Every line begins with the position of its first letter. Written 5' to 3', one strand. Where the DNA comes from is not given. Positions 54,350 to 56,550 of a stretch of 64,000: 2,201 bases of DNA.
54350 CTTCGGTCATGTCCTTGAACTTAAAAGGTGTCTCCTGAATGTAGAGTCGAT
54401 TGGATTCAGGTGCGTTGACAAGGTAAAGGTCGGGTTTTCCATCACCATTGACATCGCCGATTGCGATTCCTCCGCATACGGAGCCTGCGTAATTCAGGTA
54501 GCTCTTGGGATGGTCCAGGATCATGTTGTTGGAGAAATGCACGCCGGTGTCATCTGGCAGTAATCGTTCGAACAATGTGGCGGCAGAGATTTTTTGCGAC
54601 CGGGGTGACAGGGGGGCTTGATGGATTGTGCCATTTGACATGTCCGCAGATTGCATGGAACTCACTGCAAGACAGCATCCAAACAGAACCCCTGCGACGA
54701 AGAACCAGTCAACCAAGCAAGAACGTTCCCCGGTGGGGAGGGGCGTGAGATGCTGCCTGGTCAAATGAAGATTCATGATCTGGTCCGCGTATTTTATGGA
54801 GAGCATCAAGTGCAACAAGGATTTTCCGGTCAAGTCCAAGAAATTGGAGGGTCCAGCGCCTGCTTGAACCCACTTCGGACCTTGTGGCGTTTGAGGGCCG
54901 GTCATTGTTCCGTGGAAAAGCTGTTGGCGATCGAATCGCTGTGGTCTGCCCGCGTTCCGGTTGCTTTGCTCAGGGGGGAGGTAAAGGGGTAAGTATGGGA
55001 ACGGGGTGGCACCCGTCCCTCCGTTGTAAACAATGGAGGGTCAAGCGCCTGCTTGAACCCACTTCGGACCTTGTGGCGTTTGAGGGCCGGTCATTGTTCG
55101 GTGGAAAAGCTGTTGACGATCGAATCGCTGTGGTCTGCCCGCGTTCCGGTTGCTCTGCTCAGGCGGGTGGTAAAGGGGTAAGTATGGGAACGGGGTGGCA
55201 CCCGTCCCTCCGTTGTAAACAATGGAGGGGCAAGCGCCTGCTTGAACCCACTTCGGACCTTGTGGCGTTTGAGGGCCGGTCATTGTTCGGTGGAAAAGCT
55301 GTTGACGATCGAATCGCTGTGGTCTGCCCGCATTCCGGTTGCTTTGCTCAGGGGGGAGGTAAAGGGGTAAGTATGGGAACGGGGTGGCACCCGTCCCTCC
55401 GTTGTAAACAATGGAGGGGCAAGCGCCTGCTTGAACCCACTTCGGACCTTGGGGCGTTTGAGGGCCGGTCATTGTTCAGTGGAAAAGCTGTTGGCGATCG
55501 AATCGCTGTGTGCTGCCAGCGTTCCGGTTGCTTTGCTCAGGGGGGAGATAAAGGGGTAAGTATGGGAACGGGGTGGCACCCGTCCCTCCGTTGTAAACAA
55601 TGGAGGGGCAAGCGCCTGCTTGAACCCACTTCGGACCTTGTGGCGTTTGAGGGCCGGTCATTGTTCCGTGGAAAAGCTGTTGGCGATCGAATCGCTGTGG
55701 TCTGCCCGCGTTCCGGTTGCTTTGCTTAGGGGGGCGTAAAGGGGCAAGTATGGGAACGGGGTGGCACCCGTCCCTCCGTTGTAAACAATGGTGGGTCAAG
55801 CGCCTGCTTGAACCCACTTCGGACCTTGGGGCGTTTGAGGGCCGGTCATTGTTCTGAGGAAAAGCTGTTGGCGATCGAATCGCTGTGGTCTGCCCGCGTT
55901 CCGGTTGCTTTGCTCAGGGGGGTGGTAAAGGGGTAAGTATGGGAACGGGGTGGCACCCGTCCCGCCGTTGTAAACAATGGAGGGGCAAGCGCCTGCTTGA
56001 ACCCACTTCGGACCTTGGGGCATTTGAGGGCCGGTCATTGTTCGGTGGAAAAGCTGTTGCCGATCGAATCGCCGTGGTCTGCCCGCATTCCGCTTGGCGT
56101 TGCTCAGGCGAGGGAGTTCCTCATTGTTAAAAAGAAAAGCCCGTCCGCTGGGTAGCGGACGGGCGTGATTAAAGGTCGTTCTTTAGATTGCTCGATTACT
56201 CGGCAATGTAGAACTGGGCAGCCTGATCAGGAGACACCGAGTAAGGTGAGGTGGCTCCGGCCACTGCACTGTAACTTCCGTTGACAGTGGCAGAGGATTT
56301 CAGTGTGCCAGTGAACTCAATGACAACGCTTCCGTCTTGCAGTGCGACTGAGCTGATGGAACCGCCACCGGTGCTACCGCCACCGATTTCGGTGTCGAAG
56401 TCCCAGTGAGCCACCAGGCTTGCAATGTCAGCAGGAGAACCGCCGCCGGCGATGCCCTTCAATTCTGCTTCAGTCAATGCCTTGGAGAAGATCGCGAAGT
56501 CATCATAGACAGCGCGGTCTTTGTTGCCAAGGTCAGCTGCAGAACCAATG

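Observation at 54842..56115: Tandem array of ~6.7 copies of a 189 bp hairpin-dense unit between two giant secreted-protein genes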

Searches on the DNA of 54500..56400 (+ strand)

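Call 5: search_rna_families(source=window, start=54500, end=56400, threshold=evalue, max_evalue=10)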
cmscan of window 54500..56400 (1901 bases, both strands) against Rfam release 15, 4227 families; matches with E-value up to 10: 9.
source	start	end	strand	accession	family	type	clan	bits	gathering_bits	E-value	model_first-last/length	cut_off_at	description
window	56123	56177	+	RF02067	STnc310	Gene; sRNA;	-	25.5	40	0.053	1-61/61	no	Salmonella enterica sRNA STnc310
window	56129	56213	-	RF02969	DUF3800-I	Gene; sRNA;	-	19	44.2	7.8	1-115/115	no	DUF3800-I RNA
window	56131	56236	-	RF02278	Betaproteobacteria_toxic_sRNA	Gene; sRNA;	-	17.7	50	1.8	1-64/64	no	Betaproteobacteria toxic small RNA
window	56131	56243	-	RF02837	anti-hemB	Gene; sRNA;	-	16.3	49.5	1.1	1-81/81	no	Burkholderia RNA 7 (anti-hemB)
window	54987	55059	-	RF00233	Tymo_tRNA-like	Cis-reg;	-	14.8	40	5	1-84/84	no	Tymovirus/Pomovirus/Furovirus tRNA-like 3' UTR element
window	55554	55626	-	RF00233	Tymo_tRNA-like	Cis-reg;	-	14.2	40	7.1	1-84/84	no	Tymovirus/Pomovirus/Furovirus tRNA-like 3' UTR element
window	55365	55437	-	RF00233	Tymo_tRNA-like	Cis-reg;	-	14.2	40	7.1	1-84/84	no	Tymovirus/Pomovirus/Furovirus tRNA-like 3' UTR element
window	55176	55248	-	RF00233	Tymo_tRNA-like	Cis-reg;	-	14.2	40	7.1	1-84/84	no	Tymovirus/Pomovirus/Furovirus tRNA-like 3' UTR element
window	56190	56297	+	RF00191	SNORA57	Gene; snRNA; snoRNA; HACA-box;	-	13.7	40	3.8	1-149/149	no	Small nucleolar RNA SNORA57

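Call 63: build_rna_model(alignment_id=A5, structure=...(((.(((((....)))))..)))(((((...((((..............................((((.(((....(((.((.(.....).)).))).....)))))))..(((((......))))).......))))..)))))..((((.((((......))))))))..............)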
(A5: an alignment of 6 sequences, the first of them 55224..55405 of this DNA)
Model R1 built from alignment A5 (6 sequences, 188 columns); structure: as given.
model positions 186; base pairs 43; branch points 3; effective number of sequences 1.93; information 0.59 bits per position. Calibrated on 0.2 Mb of random sequence (short: E-values are rough).
structure used (alignment columns):
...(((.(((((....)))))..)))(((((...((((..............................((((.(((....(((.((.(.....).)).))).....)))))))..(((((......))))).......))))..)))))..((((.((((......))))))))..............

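Call 64: search_with_rna_model(model_id=R1, source=window, filters=off, max_evalue=1)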
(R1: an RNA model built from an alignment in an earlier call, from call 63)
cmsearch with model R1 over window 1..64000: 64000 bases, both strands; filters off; matches with E-value up to 1: 19.
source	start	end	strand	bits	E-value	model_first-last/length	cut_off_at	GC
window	55224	55410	+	184.2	2.6e-54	1-186/186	no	0.59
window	45652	45837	+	181.8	1.3e-53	1-186/186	no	0.52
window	55602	55787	+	171.8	1.3e-50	1-186/186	no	0.6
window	55035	55221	+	170.8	2.6e-50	1-186/186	no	0.59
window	54846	55032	+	169.1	8.8e-50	1-186/186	no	0.6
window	55790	55976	+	168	1.9e-49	1-186/186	no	0.6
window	55413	55599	+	166.9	4e-49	1-186/186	no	0.59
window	55979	56132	+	96.4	6.8e-28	1-186/186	no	0.58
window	15080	15268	+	52.3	1.2e-14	1-186/186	no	0.6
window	55025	55211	-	21.9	1.7e-05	1-186/186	no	0.59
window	55592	55777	-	19.4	9.5e-05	1-186/186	no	0.6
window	55214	55400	-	18.2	0.00022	1-186/186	no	0.58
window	55403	55589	-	18.1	0.00024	1-186/186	no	0.58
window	54836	55022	-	16.7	0.00064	1-186/186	no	0.6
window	55780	55966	-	14.6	0.0027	1-186/186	no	0.59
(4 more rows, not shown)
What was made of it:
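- On MITE: 3 loci in 64 kb (call 64).
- Checked: Last unit: the covariance model extends the degenerate last unit to 56132 (call 64).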

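Call 65: search_with_rna_model(model_id=R1, sources=[L001, L003, L004, L005, L006, L007, L008, L009, L010, L011, L012], max_evalue=1)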
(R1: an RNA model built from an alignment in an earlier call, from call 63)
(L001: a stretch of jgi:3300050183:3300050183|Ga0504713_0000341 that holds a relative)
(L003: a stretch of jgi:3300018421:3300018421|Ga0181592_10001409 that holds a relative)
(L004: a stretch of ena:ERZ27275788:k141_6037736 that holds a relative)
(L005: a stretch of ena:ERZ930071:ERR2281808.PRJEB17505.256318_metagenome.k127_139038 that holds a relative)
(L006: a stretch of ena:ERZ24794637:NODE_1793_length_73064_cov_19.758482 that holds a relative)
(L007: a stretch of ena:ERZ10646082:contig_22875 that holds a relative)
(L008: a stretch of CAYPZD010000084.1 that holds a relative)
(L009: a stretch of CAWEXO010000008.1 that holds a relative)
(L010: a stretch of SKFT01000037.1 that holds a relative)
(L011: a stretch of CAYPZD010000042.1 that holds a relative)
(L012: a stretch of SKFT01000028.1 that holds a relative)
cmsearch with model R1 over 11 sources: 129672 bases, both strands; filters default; matches with E-value up to 1: 15.
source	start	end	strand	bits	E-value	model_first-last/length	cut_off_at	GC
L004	2088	2274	-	182.7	1.5e-53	1-186/186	no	0.57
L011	3448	3633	+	177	7.7e-52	1-186/186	no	0.48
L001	18940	19124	-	170.6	6.2e-50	1-186/186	no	0.51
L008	315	499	+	166.7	9.7e-49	1-186/186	no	0.5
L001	9732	9931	-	152.6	1.7e-44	1-186/186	no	0.6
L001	9533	9729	-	91.3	4.7e-26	1-186/186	no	0.61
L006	9314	9462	+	31.5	4.4e-08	1-186/186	no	0.54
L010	341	472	+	25.3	3.4e-06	1-186/186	no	0.6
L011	3438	3623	-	22.2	2.9e-05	1-186/186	no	0.5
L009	4248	4328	-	20.3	0.0001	1-186/186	no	0.64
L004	2098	2284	+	18.8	0.00031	1-186/186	no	0.57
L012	4201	4287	-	17.8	0.00058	1-186/186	no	0.54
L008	305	489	-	14.4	0.0063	1-186/186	no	0.49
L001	9742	9941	+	13.6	0.011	1-186/186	no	0.6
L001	18950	19050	+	10.8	0.079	1-186/186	no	0.54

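Call 71: search_dna_similar(query=window:55224-55412:+, collection=plasmids, mode=distant, max_evalue=0.01)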
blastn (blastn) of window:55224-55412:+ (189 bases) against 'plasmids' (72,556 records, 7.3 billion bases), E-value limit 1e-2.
No match.

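Call 72: search_dna_similar(query=window:55224-55412:+, collection=phages, mode=distant, max_evalue=0.01)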
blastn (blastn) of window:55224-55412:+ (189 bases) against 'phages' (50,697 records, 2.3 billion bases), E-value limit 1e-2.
No match.

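Call 78: search_with_rna_model(model_id=R1, sources=[L013, L014, L015, L016, L002], max_evalue=1)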
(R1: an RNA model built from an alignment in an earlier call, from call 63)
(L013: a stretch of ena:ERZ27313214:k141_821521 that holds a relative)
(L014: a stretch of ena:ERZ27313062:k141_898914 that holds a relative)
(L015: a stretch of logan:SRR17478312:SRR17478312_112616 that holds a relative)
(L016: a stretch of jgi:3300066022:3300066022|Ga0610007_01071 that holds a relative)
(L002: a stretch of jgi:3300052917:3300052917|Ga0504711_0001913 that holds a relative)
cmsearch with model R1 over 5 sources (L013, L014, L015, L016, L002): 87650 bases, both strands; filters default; matches with E-value up to 1: 10.
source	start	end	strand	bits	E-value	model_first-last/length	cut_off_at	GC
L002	18940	19124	-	170.6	4.2e-50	1-186/186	no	0.51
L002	9733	9931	-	143.3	7.1e-42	1-186/186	no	0.59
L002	9535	9730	-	86.7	7.5e-25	1-186/186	no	0.61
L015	5409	5571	-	33.6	7.3e-09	1-186/186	no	0.5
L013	923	1141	-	16.1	0.0014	1-186/186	no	0.46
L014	923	1141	-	16.1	0.0014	1-186/186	no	0.46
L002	9743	9941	+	14.8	0.0034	1-186/186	no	0.59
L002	18950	19050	+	10.8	0.053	1-186/186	no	0.54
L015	5536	5581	+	9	0.18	1-186/186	no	0.5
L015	4976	5033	+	6.8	0.81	1-186/186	no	0.48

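Call 79: search_with_rna_model(model_id=R1, sources=[L015, L013], max_evalue=0.01, show_alignments=2)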
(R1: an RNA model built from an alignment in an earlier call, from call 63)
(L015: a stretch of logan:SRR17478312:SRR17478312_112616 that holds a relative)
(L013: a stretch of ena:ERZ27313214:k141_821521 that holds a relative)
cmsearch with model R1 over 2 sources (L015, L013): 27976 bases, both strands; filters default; matches with E-value up to 0.01: 2.
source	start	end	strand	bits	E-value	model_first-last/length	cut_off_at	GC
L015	5409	5571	-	33.6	2.3e-09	1-186/186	no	0.5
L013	923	1141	-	16.1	0.00043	1-186/186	no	0.46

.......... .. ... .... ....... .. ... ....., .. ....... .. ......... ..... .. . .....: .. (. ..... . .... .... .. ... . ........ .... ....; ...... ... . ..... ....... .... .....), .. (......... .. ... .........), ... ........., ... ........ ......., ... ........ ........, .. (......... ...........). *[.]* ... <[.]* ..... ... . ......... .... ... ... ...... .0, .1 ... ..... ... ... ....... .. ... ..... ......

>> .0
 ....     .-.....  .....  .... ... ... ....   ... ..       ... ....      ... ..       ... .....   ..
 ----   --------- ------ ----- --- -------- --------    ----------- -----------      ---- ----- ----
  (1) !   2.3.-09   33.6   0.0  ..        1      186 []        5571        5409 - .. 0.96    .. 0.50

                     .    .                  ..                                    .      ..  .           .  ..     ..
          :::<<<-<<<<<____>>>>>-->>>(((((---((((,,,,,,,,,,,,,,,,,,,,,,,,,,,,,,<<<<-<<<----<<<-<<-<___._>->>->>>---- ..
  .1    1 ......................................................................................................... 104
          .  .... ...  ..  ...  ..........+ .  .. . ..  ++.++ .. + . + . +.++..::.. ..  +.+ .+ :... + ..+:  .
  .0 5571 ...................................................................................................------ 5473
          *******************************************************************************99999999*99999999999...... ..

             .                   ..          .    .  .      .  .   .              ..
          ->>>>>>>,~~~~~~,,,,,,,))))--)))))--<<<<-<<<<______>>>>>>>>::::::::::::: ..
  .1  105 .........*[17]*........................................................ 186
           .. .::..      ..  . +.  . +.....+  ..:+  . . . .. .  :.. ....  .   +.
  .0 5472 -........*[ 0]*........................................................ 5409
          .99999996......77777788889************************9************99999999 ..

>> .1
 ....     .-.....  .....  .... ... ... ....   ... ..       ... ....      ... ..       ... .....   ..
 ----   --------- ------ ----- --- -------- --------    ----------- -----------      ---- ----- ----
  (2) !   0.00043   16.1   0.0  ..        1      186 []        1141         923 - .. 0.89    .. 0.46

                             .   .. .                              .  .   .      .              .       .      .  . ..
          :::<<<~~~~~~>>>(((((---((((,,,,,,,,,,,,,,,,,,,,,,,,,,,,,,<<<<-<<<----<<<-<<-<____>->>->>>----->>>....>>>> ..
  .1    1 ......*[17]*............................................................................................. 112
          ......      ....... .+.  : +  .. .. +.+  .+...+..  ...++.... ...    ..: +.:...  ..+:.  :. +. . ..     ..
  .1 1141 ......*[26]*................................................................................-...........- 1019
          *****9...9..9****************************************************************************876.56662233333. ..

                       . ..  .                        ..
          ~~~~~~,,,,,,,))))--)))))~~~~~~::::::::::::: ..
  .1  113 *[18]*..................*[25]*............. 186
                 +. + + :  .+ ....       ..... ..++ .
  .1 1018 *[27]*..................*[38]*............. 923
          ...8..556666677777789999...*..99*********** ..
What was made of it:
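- Further copies lie in L001, L006, L015 and L013 (calls 65, 78, 79).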

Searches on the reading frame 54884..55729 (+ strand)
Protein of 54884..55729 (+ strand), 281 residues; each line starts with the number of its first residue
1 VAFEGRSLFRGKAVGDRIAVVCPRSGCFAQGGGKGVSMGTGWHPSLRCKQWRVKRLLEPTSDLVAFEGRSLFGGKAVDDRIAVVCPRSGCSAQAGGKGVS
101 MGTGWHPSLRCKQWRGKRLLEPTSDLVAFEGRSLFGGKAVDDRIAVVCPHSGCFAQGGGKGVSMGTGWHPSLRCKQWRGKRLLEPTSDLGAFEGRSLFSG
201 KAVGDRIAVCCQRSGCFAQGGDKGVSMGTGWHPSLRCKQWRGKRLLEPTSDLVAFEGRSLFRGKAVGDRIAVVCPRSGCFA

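Call 21: search_protein_families(library=pfam, proteins=[window:54884-55729:+], max_evalue=1)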
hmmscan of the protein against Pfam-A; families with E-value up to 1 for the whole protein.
window:54884-55729:+ (281 aa): 3 families
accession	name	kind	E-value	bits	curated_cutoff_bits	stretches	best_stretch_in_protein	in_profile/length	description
PF15897.10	DUF4741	-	0.0015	18.9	27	0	93-118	37-63/169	Domain of unknown function (DUF4741)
PF10122.14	Zn_ribbon_Com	-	0.045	13.7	22.9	0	8-27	14-32/52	Mu-like prophage protein Com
PF21341.3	TRAF2_zf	-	0.52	10.5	27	0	146-153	2-9/19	TRAF2, second zinc finger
